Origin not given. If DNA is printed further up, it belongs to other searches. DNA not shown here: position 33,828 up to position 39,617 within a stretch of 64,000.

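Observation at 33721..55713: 22-kb tandem triplication encoding three intact, near-identical ~1,830-aa T9SS-sorted proteins of unrecognised family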

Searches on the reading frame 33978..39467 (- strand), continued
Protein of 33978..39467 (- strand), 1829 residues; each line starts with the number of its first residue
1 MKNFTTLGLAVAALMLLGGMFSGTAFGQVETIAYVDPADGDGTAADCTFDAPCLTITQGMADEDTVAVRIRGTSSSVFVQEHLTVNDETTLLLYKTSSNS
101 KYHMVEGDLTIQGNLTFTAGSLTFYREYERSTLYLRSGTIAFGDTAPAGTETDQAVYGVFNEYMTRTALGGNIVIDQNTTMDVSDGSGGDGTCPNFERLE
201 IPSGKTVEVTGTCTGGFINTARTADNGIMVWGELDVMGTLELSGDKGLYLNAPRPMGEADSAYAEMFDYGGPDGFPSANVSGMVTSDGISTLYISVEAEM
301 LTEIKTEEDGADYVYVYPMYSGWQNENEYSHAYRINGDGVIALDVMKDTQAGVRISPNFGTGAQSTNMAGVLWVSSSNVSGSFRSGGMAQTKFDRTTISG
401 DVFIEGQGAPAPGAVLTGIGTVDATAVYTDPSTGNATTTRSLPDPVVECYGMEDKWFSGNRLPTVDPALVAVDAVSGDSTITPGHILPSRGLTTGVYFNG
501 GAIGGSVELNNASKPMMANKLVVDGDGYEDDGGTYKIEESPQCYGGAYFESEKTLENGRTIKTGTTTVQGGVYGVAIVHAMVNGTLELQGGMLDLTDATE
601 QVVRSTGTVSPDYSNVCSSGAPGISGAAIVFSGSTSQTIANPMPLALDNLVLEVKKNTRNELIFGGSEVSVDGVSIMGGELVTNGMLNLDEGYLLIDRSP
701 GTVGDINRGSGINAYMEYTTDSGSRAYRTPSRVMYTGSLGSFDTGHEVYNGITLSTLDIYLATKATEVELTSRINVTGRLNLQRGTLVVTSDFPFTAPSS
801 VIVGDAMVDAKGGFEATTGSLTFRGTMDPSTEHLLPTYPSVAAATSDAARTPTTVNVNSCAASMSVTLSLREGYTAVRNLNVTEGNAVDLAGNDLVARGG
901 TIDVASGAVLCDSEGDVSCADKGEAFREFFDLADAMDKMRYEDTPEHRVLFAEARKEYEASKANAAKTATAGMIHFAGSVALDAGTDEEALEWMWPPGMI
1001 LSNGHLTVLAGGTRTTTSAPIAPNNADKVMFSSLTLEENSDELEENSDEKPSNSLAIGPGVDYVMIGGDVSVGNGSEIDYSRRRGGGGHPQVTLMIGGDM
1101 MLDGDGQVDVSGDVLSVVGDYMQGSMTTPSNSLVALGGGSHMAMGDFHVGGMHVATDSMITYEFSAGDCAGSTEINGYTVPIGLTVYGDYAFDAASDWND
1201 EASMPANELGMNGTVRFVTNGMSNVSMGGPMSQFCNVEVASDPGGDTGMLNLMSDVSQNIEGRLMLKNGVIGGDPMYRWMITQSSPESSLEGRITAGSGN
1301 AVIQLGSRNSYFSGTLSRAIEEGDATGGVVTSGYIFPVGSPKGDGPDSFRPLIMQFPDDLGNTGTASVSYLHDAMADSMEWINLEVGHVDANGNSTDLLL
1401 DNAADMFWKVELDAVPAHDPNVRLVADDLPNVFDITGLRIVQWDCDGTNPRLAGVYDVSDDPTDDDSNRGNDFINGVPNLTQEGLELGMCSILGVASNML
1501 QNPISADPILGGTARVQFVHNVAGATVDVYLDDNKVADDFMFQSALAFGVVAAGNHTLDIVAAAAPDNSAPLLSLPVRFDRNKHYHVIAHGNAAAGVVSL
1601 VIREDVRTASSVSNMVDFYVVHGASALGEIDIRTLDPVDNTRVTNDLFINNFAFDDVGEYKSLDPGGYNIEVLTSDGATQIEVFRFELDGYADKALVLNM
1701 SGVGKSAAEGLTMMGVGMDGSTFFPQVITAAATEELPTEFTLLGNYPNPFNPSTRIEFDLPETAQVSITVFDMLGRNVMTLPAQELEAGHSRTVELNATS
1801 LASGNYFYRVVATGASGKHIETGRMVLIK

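Call 44: search_solved_structures(query=A1, max_evalue=1)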
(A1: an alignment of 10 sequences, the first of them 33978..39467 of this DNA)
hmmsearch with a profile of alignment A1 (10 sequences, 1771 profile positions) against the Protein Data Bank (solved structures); distinct sequences matched with E-value up to 1: 0.
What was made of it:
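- Tried and rejected: No hit at E <= 1 (call 44).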

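Call 54: find_encoding_contigs(protein=P0013, flank=10000)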
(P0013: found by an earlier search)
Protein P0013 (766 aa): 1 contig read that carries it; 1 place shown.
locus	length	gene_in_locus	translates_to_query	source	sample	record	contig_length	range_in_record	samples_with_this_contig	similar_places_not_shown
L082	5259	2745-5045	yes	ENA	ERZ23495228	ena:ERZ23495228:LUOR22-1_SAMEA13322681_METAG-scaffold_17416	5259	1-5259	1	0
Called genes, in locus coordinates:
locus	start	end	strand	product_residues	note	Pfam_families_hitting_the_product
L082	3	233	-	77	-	?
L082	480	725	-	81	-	-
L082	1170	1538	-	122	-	-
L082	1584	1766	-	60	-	-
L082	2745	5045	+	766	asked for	PF14344:DUF4397, PF18962:Por_Secre_tail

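Call 55: find_encoding_contigs(protein=P0012, flank=10000)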
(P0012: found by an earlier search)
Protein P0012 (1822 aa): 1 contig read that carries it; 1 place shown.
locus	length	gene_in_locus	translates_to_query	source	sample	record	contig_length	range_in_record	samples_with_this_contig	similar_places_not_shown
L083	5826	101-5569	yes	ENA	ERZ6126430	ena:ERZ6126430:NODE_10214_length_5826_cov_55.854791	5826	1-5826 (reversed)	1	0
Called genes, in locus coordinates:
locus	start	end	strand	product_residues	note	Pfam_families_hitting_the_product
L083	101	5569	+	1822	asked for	PF14344:DUF4397, PF18962:Por_Secre_tail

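Call 82: search_protein_families(library=pfam, proteins=[L005:2832-3488:+, L005:3485-4213:+, L005:4222-4776:+, L005:4757-5719:+, L008:242-1204:-, L008:3511-5274:+, L008:14050-15078:-, L008:16279-18702:+, L008:1933-2415:-, L005:1352-1780:-], max_evalue=0.001)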
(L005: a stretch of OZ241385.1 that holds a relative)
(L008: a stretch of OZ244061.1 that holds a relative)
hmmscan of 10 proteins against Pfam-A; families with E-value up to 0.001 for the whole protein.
L005:2832-3488:+ (218 aa): 3 families
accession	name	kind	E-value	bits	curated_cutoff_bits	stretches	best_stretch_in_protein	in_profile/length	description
PF02518.31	HATPase_c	-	2.5e-22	79.9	26.4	1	106-211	1-109/111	Histidine kinase-, DNA gyrase B-, and HSP90-like ATPase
PF00512.31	HisKA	-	2.9e-10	40.5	26.9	1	6-60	6-59/66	His Kinase A (phospho-acceptor) domain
PF13581.12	HATPase_c_2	-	0.00041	20.8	27.4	1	121-208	42-126/127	Histidine kinase-like ATPase domain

L005:3485-4213:+ (242 aa): 2 families
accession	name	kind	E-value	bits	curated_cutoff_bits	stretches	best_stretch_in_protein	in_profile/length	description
PF00072.30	Response_reg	-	4.7e-27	94.8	30.2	1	13-122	1-109/111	Response regulator receiver domain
PF00486.34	Trans_reg_C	-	1.2e-15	57.8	26.2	1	158-234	1-77/77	Transcriptional regulatory protein, C terminal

L005:4222-4776:+ (184 aa): 1 family
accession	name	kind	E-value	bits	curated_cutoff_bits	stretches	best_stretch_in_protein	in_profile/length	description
PF10502.14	Peptidase_S26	-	4.3e-10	40.2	22.9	1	37-167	31-155/168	Signal peptidase, peptidase S26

L005:4757-5719:+ (320 aa): 10 families
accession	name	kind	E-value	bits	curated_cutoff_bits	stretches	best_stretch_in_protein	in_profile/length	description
PF00437.27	T2SSE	-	4.4e-30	105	24.9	1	119-282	118-271/370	Type II/IV secretion system protein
PF00270.35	DEAD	-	3.1e-06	27.4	26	1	139-195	9-66/167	DEAD/DEAH box helicase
PF04851.21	ResIII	-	3.8e-06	27.4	22.5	1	140-199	18-78/164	Type III restriction enzyme, res subunit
PF13191.12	AAA_16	-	2e-05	25.6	32.6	1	136-187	11-63/167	AAA ATPase domain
PF20720.3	nSTAND3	-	5.5e-05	23.3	27.2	1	132-186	5-57/155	Novel STAND NTPase 3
PF13555.12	AAA_29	-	5.8e-05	23.2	27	1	134-167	12-45/61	P-loop containing region of AAA domain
PF13401.12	AAA_22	-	0.0002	22.1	27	1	143-209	4-56/130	AAA domain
PF00005.33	ABC_tran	-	0.00023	22.2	25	1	137-167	4-34/137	ABC transporter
PF13476.12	AAA_23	-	0.00049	21.2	27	1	145-172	20-47/201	AAA domain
PF01580.24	FtsK_SpoIIIE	-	0.00071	19.5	24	0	141-169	36-64/221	FtsK/SpoIIIE family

L008:242-1204:- (320 aa): 1 family
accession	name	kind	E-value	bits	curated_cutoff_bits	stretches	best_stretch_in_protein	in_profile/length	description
PF20469.4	OLD-like_TOPRIM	-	4.7e-19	69.1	23.2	1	82-146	1-67/67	Overcoming lysogenization defect protein-like, TOPRIM domain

L008:3511-5274:+ (587 aa): 2 families
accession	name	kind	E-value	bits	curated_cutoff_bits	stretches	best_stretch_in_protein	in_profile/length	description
PF03235.19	GmrSD_N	-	1.8e-37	129.8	33.2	1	34-260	3-199/199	GmrSD restriction endonuclease, N-terminal domain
PF07510.16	GmrSD_C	-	1.3e-24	87.1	23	1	457-576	19-137/138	GmrSD restriction endonucleases, C-terminal domain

L008:14050-15078:- (342 aa): 2 families
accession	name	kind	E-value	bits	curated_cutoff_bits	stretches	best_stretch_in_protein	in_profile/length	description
PF00589.27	Phage_integrase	-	2.5e-12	47.4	27.1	1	157-328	20-169/172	Phage integrase family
PF02899.23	Phage_int_SAM_1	-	3.5e-06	27.7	22.3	1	38-102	10-79/83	Phage integrase, N-terminal SAM-like domain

L008:16279-18702:+ (807 aa): 2 families
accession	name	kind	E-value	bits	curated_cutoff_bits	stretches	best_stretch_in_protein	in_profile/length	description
PF19044.6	P-loop_TraG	-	4.8e-15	55.6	25.8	2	591-697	188-297/413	TraG P-loop domain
PF03135.19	CagE_TrbE_VirB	-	2.1e-07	31.6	21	1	320-403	121-204/204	CagE, TrbE, VirB family, component of type IV transporter system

L008:1933-2415:- (160 aa): 2 families
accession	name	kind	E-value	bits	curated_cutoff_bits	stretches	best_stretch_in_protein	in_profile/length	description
PF13175.12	AAA_15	-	1.7e-06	28.3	32.1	1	2-118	30-92/374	AAA ATPase domain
PF13304.12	AAA_21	-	7.1e-05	23.4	27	1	2-148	6-162/304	AAA domain, putative AbiEii toxin, Type IV TA system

L005:1352-1780:- (142 aa): 4 families
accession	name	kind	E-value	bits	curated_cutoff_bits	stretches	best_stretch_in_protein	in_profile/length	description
PF13715.12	CarbopepD_reg_2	-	1.7e-22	79.7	32.2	1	27-112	1-85/88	CarboxypepD_reg-like domain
PF13620.12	CarboxypepD_reg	-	9.8e-20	71.1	32.3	1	27-104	2-82/82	Carboxypeptidase regulatory-like domain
PF14686.12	fn3_3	-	8.4e-06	25.9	24.4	1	56-98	31-74/75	Polysaccharide lyase family 4, domain II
PF09430.16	EMC7_beta-sandw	-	7.8e-05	23.3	26.6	1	38-92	5-60/122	ER membrane protein complex subunit 7, beta-sandwich domain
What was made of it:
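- On Integrative conjugative element (flank at 56036-64000): An integrase is seen only in the related locus L008 (call 82).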

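Call 88: search_protein_families(library=pfam, proteins=[L012:12192-13820:-, L012:12117-13895:+], max_evalue=0.001)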
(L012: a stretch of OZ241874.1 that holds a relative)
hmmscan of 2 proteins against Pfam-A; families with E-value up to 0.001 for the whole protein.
L012:12192-13820:- (542 aa): 1 family
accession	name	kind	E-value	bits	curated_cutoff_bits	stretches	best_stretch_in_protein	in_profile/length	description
PF01609.27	DDE_Tnp_1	-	1.1e-12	48.6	23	1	233-528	5-196/200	Transposase DDE domain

L012:12117-13895:+ (592 aa): 0 families
